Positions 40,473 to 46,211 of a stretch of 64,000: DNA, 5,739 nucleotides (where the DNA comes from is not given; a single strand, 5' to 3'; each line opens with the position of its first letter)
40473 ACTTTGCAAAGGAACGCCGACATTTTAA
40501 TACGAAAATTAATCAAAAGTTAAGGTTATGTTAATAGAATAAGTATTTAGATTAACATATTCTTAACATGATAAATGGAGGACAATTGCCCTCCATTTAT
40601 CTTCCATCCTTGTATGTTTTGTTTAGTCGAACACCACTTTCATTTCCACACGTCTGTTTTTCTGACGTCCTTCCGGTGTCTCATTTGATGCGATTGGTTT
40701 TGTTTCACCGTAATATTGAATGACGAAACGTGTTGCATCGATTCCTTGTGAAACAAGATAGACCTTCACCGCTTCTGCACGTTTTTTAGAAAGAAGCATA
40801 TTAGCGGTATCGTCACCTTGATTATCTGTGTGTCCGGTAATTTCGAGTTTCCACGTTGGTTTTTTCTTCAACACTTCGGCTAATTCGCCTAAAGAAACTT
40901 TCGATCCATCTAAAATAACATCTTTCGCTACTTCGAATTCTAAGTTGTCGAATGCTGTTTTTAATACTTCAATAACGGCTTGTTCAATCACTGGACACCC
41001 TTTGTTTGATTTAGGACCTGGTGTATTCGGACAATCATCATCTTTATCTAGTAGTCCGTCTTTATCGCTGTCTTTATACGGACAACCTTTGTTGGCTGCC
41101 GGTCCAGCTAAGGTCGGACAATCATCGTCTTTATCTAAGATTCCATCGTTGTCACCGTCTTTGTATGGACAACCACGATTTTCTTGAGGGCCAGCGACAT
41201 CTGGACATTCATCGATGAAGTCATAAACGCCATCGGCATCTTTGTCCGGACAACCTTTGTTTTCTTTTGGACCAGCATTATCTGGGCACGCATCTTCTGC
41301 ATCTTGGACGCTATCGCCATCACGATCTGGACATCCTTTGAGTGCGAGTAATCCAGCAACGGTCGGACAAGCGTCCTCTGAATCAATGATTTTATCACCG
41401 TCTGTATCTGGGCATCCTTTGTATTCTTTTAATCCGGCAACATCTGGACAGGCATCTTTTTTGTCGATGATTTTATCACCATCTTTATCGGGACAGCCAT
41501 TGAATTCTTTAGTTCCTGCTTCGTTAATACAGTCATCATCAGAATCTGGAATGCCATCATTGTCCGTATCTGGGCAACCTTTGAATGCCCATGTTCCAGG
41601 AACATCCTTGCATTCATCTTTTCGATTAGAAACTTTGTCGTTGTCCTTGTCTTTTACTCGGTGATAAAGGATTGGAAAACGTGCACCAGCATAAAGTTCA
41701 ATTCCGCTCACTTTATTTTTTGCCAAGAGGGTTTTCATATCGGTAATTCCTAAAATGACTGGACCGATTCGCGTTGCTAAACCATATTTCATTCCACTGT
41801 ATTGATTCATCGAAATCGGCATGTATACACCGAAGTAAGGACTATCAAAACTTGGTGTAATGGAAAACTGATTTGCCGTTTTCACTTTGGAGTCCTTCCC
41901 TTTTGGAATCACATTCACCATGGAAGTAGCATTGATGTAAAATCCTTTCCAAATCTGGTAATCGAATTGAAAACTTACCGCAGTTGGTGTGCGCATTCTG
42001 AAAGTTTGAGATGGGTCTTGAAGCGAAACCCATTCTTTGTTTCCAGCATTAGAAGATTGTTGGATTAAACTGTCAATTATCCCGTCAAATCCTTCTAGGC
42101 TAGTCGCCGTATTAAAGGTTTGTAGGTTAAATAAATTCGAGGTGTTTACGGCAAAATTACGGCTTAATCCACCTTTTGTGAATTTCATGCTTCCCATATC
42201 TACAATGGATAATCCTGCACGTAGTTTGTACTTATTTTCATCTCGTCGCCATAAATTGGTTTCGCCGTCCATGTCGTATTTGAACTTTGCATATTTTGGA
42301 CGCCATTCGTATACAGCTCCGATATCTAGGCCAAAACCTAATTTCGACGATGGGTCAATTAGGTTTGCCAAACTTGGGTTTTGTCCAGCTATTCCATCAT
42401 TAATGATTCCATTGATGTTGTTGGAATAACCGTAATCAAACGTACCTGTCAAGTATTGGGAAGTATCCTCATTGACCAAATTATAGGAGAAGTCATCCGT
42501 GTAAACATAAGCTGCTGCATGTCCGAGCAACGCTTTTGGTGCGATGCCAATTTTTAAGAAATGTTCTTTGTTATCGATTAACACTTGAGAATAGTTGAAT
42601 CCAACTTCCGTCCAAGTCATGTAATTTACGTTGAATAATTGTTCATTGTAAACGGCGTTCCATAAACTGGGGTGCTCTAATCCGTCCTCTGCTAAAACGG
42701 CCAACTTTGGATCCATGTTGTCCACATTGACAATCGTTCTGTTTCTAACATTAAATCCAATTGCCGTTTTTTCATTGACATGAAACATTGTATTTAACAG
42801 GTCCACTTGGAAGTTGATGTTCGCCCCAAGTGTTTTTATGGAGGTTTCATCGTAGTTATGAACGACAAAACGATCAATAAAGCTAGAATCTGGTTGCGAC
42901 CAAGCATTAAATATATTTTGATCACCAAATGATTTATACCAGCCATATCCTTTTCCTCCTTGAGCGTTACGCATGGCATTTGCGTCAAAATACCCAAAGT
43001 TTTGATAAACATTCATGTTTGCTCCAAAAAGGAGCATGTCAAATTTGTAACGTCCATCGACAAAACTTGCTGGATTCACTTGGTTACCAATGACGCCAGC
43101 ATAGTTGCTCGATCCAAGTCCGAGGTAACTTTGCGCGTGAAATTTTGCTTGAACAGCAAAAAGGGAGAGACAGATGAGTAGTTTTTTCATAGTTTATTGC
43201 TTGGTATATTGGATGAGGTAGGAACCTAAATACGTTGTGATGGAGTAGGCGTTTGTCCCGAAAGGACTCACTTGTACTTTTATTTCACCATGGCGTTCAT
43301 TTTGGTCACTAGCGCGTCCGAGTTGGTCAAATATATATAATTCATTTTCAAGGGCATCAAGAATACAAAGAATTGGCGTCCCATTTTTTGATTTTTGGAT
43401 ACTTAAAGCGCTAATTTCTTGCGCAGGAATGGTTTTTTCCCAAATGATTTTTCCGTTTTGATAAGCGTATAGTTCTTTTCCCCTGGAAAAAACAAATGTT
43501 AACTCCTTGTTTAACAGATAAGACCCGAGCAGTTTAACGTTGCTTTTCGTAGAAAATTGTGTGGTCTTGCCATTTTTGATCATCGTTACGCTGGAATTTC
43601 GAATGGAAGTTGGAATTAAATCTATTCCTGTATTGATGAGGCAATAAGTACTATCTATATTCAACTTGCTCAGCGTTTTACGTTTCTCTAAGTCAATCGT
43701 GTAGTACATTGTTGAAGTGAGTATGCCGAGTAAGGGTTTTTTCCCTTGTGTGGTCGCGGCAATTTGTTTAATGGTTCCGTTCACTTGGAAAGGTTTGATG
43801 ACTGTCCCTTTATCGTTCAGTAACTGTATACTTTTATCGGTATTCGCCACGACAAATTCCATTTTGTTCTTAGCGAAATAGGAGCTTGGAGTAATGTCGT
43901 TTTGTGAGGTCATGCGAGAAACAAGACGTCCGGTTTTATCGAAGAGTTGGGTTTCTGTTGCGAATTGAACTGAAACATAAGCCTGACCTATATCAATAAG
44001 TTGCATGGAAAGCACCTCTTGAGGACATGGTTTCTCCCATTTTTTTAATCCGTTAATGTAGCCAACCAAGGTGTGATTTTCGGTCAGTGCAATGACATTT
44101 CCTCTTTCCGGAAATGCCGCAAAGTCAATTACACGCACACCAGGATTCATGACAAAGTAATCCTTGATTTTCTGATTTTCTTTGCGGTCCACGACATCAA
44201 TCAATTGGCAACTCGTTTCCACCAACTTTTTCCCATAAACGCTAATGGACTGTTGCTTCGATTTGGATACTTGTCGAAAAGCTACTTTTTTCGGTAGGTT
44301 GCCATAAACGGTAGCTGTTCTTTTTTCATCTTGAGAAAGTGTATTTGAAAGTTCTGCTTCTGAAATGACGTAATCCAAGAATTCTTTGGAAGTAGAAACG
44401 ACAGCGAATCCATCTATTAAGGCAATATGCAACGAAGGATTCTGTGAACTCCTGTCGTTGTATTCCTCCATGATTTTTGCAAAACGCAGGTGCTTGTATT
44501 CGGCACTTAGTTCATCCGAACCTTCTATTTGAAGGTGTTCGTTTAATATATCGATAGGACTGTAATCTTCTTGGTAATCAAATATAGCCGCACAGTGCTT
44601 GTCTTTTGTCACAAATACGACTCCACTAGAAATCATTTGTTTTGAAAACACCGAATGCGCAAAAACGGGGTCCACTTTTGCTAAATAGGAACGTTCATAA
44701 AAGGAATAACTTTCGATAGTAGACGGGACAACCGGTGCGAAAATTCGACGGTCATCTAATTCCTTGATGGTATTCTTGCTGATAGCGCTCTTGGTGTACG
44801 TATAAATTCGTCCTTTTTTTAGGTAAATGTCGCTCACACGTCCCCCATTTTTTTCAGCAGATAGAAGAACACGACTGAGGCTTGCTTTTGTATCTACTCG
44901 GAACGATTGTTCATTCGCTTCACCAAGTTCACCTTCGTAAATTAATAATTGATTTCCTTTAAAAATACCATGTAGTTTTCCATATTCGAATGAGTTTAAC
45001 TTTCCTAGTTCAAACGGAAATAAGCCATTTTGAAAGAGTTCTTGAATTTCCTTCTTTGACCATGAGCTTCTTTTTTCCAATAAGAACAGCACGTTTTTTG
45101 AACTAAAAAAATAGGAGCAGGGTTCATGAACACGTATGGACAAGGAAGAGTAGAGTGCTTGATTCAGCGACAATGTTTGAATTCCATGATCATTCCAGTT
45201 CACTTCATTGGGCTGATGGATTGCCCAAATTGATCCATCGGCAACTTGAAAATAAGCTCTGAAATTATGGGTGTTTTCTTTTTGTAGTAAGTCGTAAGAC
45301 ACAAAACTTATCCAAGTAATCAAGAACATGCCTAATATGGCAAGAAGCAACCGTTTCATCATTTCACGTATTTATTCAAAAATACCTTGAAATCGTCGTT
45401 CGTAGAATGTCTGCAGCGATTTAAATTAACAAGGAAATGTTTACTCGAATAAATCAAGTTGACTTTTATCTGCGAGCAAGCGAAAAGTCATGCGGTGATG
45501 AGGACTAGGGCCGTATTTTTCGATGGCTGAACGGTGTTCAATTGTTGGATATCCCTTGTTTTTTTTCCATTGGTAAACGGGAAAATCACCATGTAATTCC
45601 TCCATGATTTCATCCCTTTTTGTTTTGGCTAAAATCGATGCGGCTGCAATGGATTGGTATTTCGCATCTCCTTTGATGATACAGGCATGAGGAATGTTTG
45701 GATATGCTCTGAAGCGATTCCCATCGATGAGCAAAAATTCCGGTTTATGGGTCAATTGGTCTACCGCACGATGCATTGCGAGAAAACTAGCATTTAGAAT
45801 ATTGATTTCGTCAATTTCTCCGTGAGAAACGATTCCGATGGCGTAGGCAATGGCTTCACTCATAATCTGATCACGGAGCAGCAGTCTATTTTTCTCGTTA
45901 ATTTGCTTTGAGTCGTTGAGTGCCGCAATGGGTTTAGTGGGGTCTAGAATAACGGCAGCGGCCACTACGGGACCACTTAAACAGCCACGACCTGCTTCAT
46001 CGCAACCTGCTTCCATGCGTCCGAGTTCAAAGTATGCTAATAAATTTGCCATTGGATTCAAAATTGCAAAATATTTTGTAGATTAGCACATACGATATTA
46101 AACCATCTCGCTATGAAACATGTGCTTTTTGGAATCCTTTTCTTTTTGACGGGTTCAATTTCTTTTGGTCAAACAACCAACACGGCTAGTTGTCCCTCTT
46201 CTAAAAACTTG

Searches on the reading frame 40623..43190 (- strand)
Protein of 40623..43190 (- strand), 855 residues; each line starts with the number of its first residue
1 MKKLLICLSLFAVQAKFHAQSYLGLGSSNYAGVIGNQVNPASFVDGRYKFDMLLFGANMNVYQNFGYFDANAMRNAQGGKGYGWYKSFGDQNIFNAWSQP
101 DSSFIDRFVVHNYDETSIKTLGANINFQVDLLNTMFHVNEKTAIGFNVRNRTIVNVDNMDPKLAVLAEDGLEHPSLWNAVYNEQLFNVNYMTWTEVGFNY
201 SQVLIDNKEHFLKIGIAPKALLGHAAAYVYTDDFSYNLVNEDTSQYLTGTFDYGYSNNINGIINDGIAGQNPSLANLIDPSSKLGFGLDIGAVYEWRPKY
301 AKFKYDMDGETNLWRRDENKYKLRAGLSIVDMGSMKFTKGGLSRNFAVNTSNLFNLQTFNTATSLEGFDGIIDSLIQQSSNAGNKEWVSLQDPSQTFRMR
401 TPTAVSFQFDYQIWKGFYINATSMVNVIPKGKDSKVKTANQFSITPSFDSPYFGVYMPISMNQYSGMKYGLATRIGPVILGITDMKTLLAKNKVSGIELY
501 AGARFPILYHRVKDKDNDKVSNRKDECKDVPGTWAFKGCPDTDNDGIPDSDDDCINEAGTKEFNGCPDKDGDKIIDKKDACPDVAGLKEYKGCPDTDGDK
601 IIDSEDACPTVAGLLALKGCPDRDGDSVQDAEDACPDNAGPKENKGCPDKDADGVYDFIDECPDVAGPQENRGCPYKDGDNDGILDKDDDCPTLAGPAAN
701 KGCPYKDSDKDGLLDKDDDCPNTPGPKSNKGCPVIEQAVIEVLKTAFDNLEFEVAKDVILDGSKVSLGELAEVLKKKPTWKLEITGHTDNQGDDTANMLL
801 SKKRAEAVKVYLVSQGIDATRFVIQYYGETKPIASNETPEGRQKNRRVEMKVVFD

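Call 70: search_protein_families(library=pfam, proteins=[window:40623-43190:-], max_evalue=0.0001)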
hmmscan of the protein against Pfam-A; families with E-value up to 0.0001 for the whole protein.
window:40623-43190:- (855 aa): 3 families
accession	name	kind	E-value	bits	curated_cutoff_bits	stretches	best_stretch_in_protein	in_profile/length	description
PF00691.25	OmpA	-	4.8e-21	75.4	27.2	1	752-846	2-98/98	OmpA family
PF02412.23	TSP_3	-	4.5e-12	45.9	25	0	622-641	15-34/36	Thrombospondin type 3 repeat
PF05359.17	DUF748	-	5.1e-06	25.3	50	0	746-796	877-927/1037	Domain of Unknown Function (DUF748)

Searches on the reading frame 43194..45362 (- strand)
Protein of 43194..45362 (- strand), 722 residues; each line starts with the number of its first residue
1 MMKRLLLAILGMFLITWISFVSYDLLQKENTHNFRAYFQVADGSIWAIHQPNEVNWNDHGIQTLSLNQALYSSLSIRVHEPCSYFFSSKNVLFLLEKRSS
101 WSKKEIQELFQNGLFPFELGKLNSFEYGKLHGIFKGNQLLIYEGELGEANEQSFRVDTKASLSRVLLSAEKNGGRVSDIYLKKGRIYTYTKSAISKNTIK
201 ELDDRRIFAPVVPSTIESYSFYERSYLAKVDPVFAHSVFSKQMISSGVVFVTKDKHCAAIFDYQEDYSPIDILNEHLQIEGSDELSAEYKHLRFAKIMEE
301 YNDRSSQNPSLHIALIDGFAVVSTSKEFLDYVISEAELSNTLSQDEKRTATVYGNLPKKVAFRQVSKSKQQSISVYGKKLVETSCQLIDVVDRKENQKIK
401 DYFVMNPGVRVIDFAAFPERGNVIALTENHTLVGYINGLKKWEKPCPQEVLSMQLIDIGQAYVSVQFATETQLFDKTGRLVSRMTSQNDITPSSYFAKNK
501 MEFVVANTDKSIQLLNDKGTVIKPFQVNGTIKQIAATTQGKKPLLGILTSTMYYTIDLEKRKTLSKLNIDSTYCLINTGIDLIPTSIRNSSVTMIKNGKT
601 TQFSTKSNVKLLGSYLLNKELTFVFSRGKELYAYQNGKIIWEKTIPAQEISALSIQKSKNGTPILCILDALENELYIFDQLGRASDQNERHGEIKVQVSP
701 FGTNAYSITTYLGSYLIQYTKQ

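Call 7: search_protein_families(library=pfam, proteins=[window:43194-45362:-], max_evalue=0.001)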
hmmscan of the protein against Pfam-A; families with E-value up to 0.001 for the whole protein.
window:43194-45362:- (722 aa): 1 family
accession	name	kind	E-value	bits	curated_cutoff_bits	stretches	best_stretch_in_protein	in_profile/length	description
PF13570.13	Beta-prop_ACSF4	-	0.00016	21.6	133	0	441-568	168-299/329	Beta-alanine-activating enzyme, beta-propeller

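Call 8: search_protein_families(library=ncbifam, proteins=[window:43194-45362:-], max_evalue=0.001)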
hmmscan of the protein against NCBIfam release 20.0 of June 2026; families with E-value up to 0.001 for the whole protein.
window:43194-45362:- (722 aa): 0 families

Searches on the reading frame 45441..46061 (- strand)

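Call 7: search_protein_families(library=pfam, proteins=[window:45441-46061:-], max_evalue=0.001)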
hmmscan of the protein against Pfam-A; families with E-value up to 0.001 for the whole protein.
window:45441-46061:- (206 aa): 1 family
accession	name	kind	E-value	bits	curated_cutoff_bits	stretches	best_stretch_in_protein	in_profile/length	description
PF01351.25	RNase_HII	-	4.9e-38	131.5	25.8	1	18-194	1-197/199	Ribonuclease HII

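Call 8: search_protein_families(library=ncbifam, proteins=[window:45441-46061:-], max_evalue=0.001)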
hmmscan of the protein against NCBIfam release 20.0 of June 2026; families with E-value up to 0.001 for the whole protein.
window:45441-46061:- (206 aa): 9 families
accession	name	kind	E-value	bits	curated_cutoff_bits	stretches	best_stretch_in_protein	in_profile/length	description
NF000595.1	PRK00015.1-3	equivalog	3.5e-72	242.4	167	1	16-197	3-185/188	ribonuclease HII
NF000594.1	PRK00015.1-1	equivalog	2.5e-69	233.7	243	1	17-194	71-246/251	ribonuclease HII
NF000596.1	PRK00015.1-4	equivalog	7.7e-66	221.5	251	1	18-196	3-180/186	ribonuclease HII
NF010537.0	PRK13925.1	equivalog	3.6e-57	193.3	252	1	16-194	11-193/200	ribonuclease HII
NF000598.1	PRK00015.2-2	equivalog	3.7e-52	177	273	1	18-194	23-201/203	ribonuclease HII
NF010538.0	PRK13926.1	equivalog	4.2e-48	164.4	285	1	12-194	18-199/213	ribonuclease HII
NF000600.1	PRK00015.2-4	equivalog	5.6e-42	143.7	364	1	18-194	31-208/212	ribonuclease HII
NF011119.0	PRK14550.1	equivalog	1.5e-30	106.8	350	1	16-195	1-187/204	ribonuclease HII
TIGR00729.1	TIGR00729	equivalog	1.2e-18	67.9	123.3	1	18-159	2-163/207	ribonuclease HII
